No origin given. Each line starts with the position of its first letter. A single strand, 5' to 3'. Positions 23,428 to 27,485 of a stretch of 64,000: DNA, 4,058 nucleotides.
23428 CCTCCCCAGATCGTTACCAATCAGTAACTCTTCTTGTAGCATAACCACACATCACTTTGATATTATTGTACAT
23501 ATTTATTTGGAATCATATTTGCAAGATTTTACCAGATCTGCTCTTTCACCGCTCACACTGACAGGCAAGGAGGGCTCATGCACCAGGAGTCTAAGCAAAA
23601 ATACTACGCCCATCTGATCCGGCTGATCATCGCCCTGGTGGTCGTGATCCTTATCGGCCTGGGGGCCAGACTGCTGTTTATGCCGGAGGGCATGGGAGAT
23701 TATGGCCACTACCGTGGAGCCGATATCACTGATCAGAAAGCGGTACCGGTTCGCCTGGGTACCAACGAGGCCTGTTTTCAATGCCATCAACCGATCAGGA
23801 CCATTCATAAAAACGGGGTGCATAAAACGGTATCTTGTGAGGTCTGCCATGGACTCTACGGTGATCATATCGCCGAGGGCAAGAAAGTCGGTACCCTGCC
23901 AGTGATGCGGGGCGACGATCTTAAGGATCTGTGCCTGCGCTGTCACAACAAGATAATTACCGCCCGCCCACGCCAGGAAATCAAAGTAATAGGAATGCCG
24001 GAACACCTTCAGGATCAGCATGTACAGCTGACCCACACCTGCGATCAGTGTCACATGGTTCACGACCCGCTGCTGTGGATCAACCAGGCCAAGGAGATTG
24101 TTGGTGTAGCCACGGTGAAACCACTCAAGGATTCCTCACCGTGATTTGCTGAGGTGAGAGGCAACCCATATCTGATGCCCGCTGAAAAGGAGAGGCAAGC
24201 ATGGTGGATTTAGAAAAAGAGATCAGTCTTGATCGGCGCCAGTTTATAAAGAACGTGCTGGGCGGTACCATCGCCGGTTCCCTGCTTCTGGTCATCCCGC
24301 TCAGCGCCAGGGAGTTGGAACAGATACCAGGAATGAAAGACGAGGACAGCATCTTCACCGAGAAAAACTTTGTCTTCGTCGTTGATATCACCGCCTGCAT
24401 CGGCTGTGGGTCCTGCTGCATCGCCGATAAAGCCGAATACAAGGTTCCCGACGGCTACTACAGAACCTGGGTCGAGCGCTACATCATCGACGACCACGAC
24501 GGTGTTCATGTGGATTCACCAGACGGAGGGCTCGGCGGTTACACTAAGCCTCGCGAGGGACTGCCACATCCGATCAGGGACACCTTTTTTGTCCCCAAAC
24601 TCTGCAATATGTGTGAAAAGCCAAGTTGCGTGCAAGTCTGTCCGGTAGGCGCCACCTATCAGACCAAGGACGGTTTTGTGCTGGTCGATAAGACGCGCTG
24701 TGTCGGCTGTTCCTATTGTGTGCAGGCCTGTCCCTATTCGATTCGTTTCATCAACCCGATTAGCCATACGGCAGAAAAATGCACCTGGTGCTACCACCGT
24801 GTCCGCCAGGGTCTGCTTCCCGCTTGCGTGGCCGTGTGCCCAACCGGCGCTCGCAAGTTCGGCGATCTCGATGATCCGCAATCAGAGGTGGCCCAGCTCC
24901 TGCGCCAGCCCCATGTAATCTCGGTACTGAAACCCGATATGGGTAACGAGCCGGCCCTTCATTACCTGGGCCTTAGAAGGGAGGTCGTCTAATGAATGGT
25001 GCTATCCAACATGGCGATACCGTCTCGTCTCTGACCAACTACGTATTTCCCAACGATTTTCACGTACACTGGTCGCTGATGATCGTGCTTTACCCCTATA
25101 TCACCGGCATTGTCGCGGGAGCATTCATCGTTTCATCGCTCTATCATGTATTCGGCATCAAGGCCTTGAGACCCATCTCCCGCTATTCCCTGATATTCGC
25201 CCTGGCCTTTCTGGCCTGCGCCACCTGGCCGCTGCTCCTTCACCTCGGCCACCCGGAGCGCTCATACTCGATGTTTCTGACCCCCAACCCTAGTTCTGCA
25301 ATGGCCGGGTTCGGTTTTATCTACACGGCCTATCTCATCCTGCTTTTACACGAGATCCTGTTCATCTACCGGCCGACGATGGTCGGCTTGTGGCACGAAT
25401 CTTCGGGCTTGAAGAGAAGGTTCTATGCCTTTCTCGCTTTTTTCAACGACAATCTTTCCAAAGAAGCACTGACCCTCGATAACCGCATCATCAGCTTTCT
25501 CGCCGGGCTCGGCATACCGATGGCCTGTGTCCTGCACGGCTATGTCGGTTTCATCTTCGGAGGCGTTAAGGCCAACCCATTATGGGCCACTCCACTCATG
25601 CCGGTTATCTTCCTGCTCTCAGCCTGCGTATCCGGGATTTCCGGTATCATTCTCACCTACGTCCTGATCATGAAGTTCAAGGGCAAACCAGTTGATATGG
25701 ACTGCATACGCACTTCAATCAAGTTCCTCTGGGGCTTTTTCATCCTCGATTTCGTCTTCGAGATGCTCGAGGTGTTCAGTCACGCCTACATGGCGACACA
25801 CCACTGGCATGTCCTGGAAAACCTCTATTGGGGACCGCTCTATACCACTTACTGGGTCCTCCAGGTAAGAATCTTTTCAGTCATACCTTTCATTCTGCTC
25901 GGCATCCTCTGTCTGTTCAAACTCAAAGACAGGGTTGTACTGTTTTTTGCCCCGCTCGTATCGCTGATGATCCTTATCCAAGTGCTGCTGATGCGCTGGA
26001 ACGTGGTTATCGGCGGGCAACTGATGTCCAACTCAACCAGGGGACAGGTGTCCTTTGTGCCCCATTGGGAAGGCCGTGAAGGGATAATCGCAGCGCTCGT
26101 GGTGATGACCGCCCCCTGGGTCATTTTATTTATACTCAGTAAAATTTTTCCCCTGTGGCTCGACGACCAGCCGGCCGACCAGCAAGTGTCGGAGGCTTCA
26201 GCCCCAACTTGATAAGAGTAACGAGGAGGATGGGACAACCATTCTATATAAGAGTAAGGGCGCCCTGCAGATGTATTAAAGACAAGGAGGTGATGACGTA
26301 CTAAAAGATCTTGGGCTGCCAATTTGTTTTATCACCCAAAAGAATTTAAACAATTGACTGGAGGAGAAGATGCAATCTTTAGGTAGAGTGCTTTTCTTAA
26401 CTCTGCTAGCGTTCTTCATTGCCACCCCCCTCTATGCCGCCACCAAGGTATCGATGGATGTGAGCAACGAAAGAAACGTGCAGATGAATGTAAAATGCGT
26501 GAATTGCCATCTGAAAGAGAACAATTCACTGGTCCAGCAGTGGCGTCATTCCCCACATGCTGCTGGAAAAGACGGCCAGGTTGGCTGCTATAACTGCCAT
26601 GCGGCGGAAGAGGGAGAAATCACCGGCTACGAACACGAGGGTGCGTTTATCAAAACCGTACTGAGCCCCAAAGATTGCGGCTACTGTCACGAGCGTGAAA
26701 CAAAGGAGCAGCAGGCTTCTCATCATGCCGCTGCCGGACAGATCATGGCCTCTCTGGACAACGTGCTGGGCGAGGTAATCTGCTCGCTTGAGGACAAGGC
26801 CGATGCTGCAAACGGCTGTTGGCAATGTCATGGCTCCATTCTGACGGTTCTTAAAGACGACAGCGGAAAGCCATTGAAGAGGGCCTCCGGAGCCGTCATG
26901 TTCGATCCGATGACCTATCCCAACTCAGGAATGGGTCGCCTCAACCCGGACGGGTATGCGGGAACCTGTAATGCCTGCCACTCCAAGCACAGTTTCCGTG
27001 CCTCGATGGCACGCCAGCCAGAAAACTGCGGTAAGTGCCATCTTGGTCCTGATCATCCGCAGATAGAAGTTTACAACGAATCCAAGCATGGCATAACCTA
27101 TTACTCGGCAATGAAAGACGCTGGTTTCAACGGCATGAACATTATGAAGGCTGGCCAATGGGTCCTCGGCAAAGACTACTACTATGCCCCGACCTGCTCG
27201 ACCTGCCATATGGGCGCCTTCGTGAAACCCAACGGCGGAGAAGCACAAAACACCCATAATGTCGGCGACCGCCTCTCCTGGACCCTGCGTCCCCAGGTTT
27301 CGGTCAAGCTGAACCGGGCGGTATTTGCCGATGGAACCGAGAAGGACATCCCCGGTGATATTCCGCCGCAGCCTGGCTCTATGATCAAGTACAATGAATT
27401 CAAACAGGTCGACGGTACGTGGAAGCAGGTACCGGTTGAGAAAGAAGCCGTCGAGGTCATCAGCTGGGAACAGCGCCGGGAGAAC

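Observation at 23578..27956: Unusual four-gene respiratory module: membrane tetraheme cytochrome + NrfC-like FeS + NrfD-like quinol subunit + octaheme HAO-like cytochrome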

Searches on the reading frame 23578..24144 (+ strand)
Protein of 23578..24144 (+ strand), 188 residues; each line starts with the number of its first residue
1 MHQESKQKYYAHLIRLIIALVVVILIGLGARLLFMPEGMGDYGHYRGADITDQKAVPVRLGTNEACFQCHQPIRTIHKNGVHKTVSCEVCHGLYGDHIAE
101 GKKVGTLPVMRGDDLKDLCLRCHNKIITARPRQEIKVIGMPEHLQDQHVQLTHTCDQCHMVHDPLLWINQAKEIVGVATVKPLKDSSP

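Call 3: search_protein_families(library=pfam, proteins=[window:23578-24144:+], max_evalue=0.01)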
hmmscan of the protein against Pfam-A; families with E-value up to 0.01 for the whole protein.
window:23578-24144:+ (188 aa): 5 families
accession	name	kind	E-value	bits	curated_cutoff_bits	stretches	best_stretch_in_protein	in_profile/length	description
PF14537.11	Cytochrom_c3_2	-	9.4e-06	26.5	25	1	83-163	5-68/79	Cytochrome c3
PF14522.11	Cytochrome_C7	-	0.00015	22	24.8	0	77-159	5-66/67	Cytochrome c7 and related cytochrome c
PF22678.1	Cytochrom_c_NrfB-like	-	0.00022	22.1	27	0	60-96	30-70/89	Cytochrome c-type protein NrfB-like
PF22113.1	Mtrc-MtrF_II-IV_dom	-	0.0033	17.4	30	0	117-161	121-165/176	Outer membrane cytochrome MtrC/MtrF-like, domains II/IV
PF01927.22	Mut7-C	-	0.0082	16.7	23.3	0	115-161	89-132/146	Mut7-C RNAse domain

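Call 4: search_protein_families(library=ncbifam, proteins=[window:23578-24144:+], max_evalue=0.01)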
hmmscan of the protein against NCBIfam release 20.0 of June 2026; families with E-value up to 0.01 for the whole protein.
window:23578-24144:+ (188 aa): 4 families
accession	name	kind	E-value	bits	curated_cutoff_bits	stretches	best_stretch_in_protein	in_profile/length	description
NF041028.1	decahem_GSU2203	exception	0.00015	21.1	325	1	63-164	36-137/317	GSU2203 family decaheme c-type cytochrome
TIGR03507.1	decahem_SO1788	subfamily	0.00029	19.4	209.3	1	63-160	489-584/672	OmcA/MtrC family decaheme c-type cytochrome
NF041198.1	UshA_like_PCGU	equivalog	0.0019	16.9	275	1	63-125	442-510/519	UshA-like (seleno)protein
TIGR03508.1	decahem_SO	subfamily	0.0048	16.4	192.2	0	67-163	6-105/258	DmsE family decaheme c-type cytochrome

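Call 47: search_solved_structures(query=window:23578-24141:+, max_evalue=1, show_alignments=2)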
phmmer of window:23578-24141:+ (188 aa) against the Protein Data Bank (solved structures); distinct sequences matched with E-value up to 1: 11.
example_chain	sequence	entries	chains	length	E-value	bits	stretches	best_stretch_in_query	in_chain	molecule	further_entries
4q0t_A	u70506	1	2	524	6e-05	26.1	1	65-125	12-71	Eight-heme nitrite reductase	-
2ot4_A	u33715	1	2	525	6e-05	26.1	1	65-125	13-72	Eight-heme nitrite reductase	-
2zo5_A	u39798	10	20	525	6e-05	26.1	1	65-125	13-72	Eight-heme nitrite reductase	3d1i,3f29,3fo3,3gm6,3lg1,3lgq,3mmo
3owm_A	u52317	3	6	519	6.8e-05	25.9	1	65-125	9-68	Eight-heme nitrite reductase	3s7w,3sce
3rkh_A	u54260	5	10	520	6.8e-05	25.9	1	65-125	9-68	Eight-heme nitrite reductase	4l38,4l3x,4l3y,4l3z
3uu9_A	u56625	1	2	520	6.8e-05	25.9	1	65-125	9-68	Eight-heme nitrite reductase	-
4q4u_A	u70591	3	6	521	6.8e-05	25.9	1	65-125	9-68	Eight-heme nitrite reductase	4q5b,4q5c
8rv0_Y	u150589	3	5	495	0.0003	23.8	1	64-124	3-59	Octaheme cytochrome c nitrite reductase | Octaheme nitrite c cytochrome c reductase | Octaheme nitrite reductase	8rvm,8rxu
3sxq_A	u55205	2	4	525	0.004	20.1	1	65-125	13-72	Eight-heme nitrite reductase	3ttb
5ze8_A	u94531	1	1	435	0.14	15.1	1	54-156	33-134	cytochrome c552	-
6f0k_A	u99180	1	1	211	0.19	14.7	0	117-162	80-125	Cytochrome c family protein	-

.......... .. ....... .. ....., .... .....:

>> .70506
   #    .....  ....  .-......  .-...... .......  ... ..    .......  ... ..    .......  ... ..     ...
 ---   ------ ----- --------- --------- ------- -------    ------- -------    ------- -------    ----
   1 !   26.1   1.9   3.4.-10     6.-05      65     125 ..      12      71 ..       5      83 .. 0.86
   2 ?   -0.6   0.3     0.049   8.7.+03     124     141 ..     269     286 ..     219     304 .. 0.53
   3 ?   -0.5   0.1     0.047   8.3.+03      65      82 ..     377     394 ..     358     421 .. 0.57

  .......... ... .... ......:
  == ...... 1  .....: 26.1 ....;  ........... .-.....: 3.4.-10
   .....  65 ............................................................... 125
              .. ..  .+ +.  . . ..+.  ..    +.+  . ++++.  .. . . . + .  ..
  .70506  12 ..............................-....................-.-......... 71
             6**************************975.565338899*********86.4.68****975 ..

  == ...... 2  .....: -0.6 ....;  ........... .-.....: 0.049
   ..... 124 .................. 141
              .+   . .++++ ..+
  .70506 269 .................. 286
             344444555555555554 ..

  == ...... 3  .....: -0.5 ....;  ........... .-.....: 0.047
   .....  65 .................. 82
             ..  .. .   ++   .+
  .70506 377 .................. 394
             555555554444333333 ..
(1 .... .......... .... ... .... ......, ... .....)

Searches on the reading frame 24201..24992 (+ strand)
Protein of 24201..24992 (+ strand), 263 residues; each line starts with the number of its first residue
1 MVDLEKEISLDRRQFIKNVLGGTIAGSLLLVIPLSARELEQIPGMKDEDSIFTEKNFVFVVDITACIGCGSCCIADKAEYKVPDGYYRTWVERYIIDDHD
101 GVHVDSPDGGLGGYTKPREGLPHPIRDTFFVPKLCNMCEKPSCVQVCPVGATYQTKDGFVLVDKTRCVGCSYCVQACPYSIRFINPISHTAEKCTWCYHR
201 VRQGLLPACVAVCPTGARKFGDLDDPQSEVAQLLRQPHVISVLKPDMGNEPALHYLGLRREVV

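Call 3: search_protein_families(library=pfam, proteins=[window:24201-24992:+], max_evalue=0.01)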
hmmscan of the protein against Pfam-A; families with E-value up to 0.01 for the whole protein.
window:24201-24992:+ (263 aa): 10 families
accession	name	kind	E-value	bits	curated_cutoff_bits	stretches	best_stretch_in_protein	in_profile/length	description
PF13247.11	Fer4_11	-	9.5e-28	96.8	26.2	1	128-222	3-99/100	4Fe-4S dicluster domain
PF13237.11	Fer4_10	-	1.4e-10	41.4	25.5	2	161-214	3-53/53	4Fe-4S dicluster domain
PF12797.12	Fer4_2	-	2.2e-10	40.2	24.5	1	160-179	3-22/22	4Fe-4S binding domain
PF12837.12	Fer4_6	-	4.5e-10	39.4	25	1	159-179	1-21/24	4Fe-4S binding domain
PF00037.32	Fer4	-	7.4e-10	38.7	21.1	1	161-179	2-20/24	4Fe-4S binding domain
PF12838.12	Fer4_7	-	3.1e-09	37.6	27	2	166-217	1-52/52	4Fe-4S dicluster domain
PF13187.11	Fer4_9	-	6.4e-09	36.1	27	2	135-180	2-50/52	4Fe-4S dicluster domain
PF25160.1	LdpA_Fe-S-bd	-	1.1e-05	25.5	27.6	1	138-180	5-41/49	LdpA Fe-S cluster-binding domain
PF12798.12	Fer4_3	-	0.0051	18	27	0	167-180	1-14/15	4Fe-4S binding domain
PF14697.11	Fer4_21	-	0.0055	17.3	35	0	162-215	3-53/59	4Fe-4S dicluster domain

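Call 4: search_protein_families(library=ncbifam, proteins=[window:24201-24992:+], max_evalue=0.01)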
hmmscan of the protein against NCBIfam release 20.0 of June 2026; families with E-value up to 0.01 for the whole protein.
window:24201-24992:+ (263 aa): 56 families (the best 25 are shown)
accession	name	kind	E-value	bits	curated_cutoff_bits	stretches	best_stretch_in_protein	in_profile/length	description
NF011569.0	PRK14993.1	equivalog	5.5e-65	219.2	416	2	129-259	94-225/244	tetrathionate reductase subunit TtrB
TIGR03149.1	cyt_nit_nrfC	equivalog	4e-46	157.2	377.6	2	127-256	86-216/225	cytochrome c nitrite reductase Fe-S protein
NF045797.1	DsrO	equivalog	2.1e-43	148.4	200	1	130-256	98-234/235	sulfate reduction electron transfer complex DsrMKJOP subunit DsrO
NF041715.1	arsenate_red_ArrB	equivalog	2.3e-42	145.1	450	3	189-256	159-225/233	arsenate respiratory reductase iron-sulfur subunit ArrB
TIGR03478.1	DMSO_red_II_bet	subfamily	3.4e-38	131.4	480.7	1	124-256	120-253/321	DMSO reductase family type II enzyme, iron-sulfur subunit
NF042979.1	EthbenzDh_ebdB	equivalog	2.4e-35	122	740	1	128-256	146-275/354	ethylbenzene dehydrogenase subunit beta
TIGR02951.1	DMSO_dmsB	equivalog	4.6e-30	104.8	214.1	1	58-225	3-155/161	DMSO/selenate family reductase complex B subunit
NF041782.1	mnquin_red_QrcC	equivalog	1.1e-27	97.2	400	2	122-185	52-119/239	menaquinone reductase iron-sulfur cluster-binding subunit QrcC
NF008134.0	PRK10882.1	equivalog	1e-26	93.8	263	1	130-233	108-218/329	hydrogenase 2 operon protein HybA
NF045715.1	sulf_resp_HmcB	equivalog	1.2e-23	83.7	420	1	56-225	36-200/307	sulfate respiration complex iron-sulfur protein HmcB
TIGR01582.1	FDH-beta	equivalog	2.2e-22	79.5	334.7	1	56-228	21-187/283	formate dehydrogenase subunit beta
TIGR01660.1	narH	equivalog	9.5e-20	70.5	524.05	1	130-221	178-270/492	nitrate reductase subunit beta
NF007382.0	PRK09898.1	equivalog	1.4e-18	67.1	213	1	8-220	11-200/208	ferredoxin-like protein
NF038355.1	FDH3_beta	equivalog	1.7e-18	67.3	240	1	135-182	54-101/180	formate dehydrogenase FDH3 subunit beta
NF007658.0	PRK10330.1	equivalog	1.2e-14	54.2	260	1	133-218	56-152/181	electron transport protein HydN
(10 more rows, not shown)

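Call 46: search_solved_structures(query=window:24201-24989:+, max_evalue=1e-10)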
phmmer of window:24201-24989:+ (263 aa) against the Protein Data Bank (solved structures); distinct sequences matched with E-value up to 1e-10: 21.
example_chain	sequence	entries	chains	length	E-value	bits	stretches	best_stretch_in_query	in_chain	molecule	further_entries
2vpw_B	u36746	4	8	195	7.8e-49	169.3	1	123-257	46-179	NRFC PROTEIN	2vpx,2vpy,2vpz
2ivf_B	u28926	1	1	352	2.4e-36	128.4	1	124-256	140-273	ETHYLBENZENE DEHYDROGENASE BETA-SUBUNIT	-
6cz7_B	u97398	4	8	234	8e-36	126.7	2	188-256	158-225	4Fe-4S ferredoxin, iron-sulfur binding domain protein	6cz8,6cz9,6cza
4ydd_B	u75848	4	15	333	4.3e-35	124.3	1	122-256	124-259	DMSO reductase family type II enzyme, iron-sulfur subunit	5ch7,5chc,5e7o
7b04_A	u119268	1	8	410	4.1e-23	85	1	115-257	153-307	Nitrite oxidoreductase subunit B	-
1kqf_B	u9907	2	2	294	7.7e-21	77.5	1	135-225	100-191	FORMATE DEHYDROGENASE, NITRATE-INDUCIBLE, IRON-SULFUR SUBUNIT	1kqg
1y4z_B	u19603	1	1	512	6.7e-20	74.4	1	129-222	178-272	Respiratory nitrate reductase 1 beta chain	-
1q16_B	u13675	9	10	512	1.7e-19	73.1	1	129-222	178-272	Respiratory nitrate reductase 1 beta chain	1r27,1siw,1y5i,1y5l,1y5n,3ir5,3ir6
3egw_B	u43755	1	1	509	1.4e-18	70.1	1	129-222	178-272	Respiratory nitrate reductase 1 beta chain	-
6btm_B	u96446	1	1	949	2.4e-17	66.1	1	53-189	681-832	Alternative Complex III subunit B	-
30gj_B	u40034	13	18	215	1.1e-16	63.9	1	58-225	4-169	Formate dehydrogenase, beta subunit, putative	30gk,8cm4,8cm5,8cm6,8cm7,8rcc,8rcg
8rc8_B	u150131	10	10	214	1.2e-16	63.8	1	58-225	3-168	Formate dehydrogenase, beta subunit, putative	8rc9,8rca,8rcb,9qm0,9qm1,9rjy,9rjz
6sdr_B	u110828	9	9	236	1.4e-16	63.5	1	58-225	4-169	Formate dehydrogenase, beta subunit, putative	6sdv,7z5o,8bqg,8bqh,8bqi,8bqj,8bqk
4v4c_B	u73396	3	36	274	8.9e-16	60.9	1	116-260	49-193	Pyrogallol hydroxytransferase small subunit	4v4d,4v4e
6lod_B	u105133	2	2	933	1.1e-15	60.6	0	60-187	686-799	Fe-S-cluster-containing hydrogenase components 1-like protein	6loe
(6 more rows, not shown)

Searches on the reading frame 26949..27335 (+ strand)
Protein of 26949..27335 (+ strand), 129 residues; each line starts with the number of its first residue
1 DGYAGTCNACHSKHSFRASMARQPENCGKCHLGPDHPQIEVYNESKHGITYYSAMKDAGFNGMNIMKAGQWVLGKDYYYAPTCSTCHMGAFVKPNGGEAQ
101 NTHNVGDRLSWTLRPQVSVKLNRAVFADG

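Call 55: search_solved_structures(query=window:26949-27335:+, max_evalue=0.001, show_alignments=5)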
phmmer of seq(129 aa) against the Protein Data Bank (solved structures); distinct sequences matched with E-value up to 0.001: 8.
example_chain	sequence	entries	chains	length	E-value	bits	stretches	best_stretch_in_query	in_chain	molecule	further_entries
4qo5_A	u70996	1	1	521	3.7e-26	95.2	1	1-111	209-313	Hypothetical multiheme protein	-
6h5l_A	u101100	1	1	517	2.5e-15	60.1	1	4-88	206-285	Similar to hydroxylamine oxidoreductase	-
4fas_A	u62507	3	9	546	1.1e-12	51.6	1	6-116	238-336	Hydroxylamine oxidoreductase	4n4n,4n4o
1fgj_A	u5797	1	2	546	1.1e-12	51.6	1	6-116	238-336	HYDROXYLAMINE OXIDOREDUCTASE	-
6m0p_A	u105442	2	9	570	1.3e-12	51.2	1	6-116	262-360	Aerobic hydroxylamine oxidoreductase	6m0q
4n4j_A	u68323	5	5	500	9.5e-10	42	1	6-88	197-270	hydroxylamine oxidoreductase | Similar to hydroxylamine oxidoreductase hao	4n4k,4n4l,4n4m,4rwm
6hif_G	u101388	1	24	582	7.3e-09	39.2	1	6-89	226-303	Hydrazine dehydrogenase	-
6t5e_A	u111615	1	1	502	8e-09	39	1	6-88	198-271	Hydroxylamine oxidoreductase-like protein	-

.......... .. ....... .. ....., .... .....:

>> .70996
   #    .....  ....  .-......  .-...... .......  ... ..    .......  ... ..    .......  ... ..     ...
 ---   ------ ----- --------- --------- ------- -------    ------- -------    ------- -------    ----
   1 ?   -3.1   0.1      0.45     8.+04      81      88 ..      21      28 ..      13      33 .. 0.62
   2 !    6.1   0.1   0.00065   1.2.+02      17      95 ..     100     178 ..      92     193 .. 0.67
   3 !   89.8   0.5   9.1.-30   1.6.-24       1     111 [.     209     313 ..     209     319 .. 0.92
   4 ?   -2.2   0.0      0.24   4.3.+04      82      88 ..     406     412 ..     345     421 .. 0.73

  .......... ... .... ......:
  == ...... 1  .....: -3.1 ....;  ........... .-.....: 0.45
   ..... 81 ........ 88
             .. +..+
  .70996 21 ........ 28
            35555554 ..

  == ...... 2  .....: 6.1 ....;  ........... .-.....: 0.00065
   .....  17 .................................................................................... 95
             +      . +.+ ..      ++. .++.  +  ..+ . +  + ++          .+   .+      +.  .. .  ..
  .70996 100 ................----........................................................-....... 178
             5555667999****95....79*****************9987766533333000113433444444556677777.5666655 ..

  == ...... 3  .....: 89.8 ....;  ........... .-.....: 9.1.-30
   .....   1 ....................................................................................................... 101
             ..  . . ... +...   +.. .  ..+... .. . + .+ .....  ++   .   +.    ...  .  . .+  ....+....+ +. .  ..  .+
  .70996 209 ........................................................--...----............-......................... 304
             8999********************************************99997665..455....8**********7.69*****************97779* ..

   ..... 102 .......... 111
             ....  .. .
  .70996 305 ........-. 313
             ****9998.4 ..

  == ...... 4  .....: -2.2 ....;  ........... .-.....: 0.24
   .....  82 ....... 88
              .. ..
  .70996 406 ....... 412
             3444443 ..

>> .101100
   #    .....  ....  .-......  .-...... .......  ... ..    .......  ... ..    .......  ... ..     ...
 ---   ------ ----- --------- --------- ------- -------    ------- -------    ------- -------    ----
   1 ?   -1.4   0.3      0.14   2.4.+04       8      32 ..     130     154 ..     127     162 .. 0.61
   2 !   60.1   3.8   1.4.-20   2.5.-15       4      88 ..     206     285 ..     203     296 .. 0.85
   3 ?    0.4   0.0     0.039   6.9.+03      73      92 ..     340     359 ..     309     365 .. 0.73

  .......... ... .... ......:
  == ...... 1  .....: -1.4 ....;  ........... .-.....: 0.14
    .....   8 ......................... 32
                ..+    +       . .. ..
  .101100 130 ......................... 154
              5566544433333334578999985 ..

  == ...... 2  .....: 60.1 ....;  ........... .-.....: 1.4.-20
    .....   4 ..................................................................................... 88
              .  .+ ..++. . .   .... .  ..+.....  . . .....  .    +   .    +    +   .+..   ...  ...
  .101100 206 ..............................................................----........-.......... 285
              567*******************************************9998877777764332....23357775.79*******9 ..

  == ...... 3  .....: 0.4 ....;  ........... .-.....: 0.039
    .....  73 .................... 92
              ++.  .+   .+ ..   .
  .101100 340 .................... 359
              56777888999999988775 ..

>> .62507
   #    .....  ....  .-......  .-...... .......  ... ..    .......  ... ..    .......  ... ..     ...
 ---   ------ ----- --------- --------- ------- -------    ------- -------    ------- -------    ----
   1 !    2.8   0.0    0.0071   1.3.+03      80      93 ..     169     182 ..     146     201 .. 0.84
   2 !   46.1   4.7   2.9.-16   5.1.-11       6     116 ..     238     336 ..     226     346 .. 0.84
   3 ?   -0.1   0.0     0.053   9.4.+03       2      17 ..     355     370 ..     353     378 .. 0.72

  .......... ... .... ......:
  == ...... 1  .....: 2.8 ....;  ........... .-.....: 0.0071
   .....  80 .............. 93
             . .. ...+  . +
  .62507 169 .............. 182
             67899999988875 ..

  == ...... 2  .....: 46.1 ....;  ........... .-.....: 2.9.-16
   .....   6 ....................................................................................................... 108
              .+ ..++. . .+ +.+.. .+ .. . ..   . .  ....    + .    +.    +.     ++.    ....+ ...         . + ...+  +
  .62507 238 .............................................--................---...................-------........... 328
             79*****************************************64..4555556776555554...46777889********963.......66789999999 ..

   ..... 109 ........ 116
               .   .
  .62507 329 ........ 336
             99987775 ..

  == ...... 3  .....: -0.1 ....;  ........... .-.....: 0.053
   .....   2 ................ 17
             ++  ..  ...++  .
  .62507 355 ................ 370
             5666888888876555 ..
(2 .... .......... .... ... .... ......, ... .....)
